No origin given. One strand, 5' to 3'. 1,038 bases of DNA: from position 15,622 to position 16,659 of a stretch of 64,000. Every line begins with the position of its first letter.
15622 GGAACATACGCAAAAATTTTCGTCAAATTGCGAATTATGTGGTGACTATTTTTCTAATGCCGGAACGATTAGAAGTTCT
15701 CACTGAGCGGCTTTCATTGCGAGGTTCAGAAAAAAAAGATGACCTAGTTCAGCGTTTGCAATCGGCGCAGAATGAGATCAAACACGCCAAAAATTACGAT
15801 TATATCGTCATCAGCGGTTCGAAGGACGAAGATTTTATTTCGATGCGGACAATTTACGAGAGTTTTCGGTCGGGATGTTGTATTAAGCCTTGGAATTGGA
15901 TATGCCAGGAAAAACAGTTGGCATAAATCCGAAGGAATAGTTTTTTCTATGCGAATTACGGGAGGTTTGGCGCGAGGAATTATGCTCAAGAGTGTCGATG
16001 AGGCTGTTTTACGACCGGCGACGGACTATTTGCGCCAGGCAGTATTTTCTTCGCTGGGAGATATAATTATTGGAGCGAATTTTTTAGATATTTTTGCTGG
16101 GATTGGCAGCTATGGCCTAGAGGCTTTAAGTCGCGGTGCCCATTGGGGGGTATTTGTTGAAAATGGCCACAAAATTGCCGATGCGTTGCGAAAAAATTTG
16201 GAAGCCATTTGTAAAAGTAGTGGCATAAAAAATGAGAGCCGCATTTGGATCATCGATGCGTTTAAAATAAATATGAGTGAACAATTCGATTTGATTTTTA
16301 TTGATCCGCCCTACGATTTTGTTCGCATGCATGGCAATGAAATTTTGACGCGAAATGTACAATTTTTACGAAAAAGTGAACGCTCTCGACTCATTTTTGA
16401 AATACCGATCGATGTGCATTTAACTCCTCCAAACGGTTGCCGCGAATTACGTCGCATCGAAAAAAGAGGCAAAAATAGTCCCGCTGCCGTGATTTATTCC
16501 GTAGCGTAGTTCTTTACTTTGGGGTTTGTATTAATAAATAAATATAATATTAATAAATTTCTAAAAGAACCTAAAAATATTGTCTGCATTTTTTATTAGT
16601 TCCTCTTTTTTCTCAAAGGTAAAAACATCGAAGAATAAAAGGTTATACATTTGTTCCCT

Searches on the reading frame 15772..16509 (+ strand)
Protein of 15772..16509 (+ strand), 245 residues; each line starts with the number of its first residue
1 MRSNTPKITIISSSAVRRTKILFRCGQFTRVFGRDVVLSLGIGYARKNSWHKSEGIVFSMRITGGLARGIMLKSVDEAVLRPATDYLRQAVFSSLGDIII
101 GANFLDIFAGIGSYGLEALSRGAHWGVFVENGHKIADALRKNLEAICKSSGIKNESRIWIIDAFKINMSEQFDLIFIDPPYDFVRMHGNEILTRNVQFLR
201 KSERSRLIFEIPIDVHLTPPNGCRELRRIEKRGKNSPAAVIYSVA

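Call 48: search_protein_families(library=pfam, max_evalue=0.1, proteins=[window:15772-16509:+])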
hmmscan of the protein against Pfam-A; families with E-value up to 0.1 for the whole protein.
window:15772-16509:+ (245 aa): 1 family
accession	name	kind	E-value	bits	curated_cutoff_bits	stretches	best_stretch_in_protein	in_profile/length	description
PF03602.21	Cons_hypoth95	-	2.4e-30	106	24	1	60-232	1-173/182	Conserved hypothetical protein 95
